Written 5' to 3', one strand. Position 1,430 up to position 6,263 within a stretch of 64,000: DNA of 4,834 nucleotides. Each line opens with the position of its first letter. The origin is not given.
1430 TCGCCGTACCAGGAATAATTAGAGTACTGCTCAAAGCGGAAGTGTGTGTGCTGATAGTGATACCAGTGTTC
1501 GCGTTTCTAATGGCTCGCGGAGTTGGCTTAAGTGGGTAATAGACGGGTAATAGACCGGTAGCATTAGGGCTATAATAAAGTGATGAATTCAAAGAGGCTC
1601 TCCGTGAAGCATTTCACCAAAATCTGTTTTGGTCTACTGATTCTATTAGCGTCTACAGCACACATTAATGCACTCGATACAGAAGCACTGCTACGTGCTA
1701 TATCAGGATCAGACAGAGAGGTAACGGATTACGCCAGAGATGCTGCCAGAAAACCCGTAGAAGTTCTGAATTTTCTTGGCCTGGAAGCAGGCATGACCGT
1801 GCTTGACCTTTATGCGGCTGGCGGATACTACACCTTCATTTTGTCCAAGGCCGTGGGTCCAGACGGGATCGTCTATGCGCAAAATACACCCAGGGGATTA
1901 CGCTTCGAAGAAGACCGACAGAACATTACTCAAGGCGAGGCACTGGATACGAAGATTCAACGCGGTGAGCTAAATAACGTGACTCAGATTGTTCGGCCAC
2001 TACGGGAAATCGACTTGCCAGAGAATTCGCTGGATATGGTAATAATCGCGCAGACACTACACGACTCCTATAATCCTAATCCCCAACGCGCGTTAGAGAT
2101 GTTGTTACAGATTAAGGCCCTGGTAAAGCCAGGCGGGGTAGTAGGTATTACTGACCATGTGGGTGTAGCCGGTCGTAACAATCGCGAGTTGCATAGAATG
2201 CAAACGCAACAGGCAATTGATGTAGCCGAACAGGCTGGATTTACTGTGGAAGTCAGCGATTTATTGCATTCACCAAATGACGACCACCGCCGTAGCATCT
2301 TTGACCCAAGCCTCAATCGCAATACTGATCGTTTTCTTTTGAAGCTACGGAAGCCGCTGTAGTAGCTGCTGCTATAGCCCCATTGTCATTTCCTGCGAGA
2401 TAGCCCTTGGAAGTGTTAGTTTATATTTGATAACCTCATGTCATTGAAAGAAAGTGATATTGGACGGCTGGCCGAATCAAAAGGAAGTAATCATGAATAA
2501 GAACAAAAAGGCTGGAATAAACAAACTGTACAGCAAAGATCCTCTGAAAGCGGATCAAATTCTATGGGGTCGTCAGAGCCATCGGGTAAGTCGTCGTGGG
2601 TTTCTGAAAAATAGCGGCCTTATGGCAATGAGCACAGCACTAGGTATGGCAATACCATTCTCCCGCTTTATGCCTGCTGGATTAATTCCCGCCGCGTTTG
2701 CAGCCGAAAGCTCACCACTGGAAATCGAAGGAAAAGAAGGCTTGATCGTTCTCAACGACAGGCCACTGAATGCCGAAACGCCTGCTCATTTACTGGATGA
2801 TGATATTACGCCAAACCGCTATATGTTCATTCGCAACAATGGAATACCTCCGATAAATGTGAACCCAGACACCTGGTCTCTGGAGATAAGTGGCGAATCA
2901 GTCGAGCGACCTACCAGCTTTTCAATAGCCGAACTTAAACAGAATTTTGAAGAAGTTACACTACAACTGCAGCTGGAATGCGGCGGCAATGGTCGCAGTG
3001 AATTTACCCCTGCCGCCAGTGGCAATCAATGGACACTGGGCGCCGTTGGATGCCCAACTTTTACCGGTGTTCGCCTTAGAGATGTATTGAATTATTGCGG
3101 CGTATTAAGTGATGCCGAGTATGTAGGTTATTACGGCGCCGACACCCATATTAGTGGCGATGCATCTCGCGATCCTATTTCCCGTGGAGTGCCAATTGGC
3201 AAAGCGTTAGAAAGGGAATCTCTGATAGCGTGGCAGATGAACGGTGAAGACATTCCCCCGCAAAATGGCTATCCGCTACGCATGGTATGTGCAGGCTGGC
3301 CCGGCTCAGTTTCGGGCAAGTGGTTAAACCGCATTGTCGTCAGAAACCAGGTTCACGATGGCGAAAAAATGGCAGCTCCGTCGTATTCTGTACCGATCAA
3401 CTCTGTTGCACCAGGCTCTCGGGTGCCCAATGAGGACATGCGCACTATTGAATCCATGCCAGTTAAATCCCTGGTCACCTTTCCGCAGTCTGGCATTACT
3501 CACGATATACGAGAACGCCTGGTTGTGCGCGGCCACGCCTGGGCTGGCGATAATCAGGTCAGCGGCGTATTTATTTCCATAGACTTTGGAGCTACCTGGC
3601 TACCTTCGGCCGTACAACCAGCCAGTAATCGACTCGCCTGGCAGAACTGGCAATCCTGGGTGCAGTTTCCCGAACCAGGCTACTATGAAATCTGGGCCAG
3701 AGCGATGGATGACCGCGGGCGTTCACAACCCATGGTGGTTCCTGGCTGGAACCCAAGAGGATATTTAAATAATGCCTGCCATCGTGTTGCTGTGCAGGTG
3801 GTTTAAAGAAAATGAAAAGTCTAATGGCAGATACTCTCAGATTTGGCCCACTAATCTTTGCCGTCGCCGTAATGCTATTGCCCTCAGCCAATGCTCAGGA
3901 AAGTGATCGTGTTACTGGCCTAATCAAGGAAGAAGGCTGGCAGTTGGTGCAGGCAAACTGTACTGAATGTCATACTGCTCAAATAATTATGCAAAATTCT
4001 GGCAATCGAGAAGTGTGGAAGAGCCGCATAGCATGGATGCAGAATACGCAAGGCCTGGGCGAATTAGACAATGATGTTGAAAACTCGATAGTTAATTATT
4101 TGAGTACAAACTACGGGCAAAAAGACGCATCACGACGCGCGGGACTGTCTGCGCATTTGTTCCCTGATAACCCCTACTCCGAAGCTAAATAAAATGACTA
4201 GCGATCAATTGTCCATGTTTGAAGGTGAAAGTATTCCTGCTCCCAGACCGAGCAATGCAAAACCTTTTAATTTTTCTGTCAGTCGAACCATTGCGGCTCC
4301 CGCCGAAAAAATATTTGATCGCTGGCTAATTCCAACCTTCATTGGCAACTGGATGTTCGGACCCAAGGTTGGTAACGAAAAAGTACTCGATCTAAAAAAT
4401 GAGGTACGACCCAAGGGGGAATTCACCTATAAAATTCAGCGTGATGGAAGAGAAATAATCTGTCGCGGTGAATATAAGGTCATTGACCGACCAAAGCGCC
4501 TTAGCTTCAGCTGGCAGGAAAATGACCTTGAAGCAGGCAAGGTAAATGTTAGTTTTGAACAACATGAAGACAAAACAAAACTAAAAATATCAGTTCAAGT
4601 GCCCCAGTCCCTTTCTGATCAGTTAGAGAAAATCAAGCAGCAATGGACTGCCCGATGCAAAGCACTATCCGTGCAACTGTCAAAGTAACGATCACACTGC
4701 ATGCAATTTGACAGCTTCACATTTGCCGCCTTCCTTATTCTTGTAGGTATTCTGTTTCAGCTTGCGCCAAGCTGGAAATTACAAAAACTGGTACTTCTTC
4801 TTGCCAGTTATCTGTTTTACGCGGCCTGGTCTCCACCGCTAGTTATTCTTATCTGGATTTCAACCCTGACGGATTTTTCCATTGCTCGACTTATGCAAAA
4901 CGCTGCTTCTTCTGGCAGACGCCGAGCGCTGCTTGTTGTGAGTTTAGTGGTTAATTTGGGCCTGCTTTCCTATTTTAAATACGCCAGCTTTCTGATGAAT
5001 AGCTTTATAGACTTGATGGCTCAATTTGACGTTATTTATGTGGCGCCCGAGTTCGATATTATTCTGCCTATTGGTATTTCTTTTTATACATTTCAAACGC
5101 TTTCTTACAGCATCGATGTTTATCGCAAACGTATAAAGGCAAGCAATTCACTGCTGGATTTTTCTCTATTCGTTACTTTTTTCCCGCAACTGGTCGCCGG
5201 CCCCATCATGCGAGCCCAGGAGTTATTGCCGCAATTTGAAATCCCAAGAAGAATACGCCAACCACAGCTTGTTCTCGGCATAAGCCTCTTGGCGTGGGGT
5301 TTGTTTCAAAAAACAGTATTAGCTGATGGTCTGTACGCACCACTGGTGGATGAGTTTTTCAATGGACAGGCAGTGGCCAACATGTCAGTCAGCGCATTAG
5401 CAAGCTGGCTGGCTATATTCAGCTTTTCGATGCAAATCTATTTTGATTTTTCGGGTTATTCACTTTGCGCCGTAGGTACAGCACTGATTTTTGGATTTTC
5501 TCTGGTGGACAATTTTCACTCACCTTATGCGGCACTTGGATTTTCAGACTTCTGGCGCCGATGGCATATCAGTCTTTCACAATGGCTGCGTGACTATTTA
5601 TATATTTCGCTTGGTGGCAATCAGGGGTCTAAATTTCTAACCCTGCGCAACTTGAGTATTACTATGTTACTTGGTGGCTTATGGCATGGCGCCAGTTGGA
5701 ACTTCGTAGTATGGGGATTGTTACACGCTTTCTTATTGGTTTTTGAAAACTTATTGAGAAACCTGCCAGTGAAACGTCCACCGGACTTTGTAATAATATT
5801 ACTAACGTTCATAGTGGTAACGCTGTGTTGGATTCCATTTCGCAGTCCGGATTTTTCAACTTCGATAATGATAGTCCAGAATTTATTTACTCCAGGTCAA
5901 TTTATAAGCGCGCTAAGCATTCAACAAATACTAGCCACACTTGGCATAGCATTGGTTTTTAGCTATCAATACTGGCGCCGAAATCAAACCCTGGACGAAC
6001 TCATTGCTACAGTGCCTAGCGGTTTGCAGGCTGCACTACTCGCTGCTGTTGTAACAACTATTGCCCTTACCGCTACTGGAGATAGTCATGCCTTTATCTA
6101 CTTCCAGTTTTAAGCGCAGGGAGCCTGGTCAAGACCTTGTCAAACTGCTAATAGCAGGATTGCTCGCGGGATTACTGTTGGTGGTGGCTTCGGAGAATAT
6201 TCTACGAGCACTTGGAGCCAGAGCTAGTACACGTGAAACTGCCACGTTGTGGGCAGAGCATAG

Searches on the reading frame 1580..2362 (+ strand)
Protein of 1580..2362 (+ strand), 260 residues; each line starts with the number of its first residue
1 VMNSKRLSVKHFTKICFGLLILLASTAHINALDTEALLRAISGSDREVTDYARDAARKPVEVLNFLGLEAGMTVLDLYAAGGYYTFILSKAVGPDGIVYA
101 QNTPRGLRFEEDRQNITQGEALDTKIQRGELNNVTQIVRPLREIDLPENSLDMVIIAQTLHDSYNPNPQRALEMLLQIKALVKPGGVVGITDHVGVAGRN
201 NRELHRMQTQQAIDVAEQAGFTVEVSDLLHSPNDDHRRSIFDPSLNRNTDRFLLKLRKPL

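Call 90: search_protein_families(library=pfam, proteins=[window:1580-2362:+], max_evalue=0.0001)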
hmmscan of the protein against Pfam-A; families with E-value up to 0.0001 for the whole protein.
window:1580-2362:+ (260 aa): 1 family
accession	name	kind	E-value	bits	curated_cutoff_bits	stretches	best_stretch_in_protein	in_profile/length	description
PF13847.12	Methyltransf_31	-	9.5e-08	32.3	27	1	69-203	2-117/145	Methyltransferase domain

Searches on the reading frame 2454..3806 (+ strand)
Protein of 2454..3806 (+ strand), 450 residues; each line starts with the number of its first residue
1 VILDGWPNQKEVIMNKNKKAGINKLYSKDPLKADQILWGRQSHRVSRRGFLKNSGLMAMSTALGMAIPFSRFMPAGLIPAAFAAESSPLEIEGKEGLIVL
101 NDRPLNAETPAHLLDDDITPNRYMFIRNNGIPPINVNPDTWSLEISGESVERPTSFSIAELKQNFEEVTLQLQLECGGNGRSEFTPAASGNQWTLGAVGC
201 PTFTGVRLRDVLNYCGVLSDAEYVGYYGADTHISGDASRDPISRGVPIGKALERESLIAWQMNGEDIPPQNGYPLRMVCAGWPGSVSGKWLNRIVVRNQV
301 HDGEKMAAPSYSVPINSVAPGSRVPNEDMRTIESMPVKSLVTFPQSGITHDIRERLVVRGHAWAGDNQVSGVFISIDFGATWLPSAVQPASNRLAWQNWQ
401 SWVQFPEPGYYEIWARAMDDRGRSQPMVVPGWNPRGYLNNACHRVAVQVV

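Call 90: search_protein_families(library=pfam, proteins=[window:2454-3806:+], max_evalue=0.0001)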
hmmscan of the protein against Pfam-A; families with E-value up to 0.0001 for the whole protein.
window:2454-3806:+ (450 aa): 2 families
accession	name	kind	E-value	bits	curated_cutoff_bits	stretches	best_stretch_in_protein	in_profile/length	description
PF00174.25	Oxidored_molyb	-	6.9e-50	169.4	24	1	133-303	5-167/169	Oxidoreductase molybdopterin binding domain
PF03404.22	Mo-co_dimer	-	1e-14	55.1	22.7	1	331-449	3-137/138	Mo-co oxidoreductase dimerisation domain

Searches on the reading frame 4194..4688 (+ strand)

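Call 90: search_protein_families(library=pfam, proteins=[window:4194-4688:+], max_evalue=0.0001)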
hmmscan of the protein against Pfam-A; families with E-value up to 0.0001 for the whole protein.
window:4194-4688:+ (164 aa): 1 family
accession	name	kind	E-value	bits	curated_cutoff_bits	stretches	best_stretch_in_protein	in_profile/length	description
PF08327.17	AHSA1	-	4.2e-15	56.5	22.1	1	34-157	1-119/125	Activator of Hsp90 ATPase homolog 1-like protein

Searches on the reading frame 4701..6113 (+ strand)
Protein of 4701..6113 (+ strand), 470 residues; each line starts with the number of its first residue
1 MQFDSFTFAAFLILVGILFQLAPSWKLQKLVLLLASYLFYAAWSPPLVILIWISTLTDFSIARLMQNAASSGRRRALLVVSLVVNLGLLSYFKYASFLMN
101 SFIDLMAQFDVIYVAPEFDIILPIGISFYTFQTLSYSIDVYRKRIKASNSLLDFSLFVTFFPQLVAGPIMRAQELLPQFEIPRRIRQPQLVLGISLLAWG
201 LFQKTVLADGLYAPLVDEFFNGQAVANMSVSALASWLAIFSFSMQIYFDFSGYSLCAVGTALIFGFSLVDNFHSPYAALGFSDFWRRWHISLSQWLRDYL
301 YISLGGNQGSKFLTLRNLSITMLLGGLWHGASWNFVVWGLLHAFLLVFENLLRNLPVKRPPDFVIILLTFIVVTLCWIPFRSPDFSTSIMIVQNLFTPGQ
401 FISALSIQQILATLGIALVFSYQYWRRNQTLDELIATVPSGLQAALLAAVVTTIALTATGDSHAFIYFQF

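Call 90: search_protein_families(library=pfam, proteins=[window:4701-6113:+], max_evalue=0.0001)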
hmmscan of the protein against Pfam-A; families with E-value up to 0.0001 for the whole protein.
window:4701-6113:+ (470 aa): 1 family
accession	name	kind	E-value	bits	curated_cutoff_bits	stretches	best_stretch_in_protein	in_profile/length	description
PF03062.24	MBOAT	-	6e-30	105.1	27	1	46-355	13-300/337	MBOAT, membrane-bound O-acyltransferase family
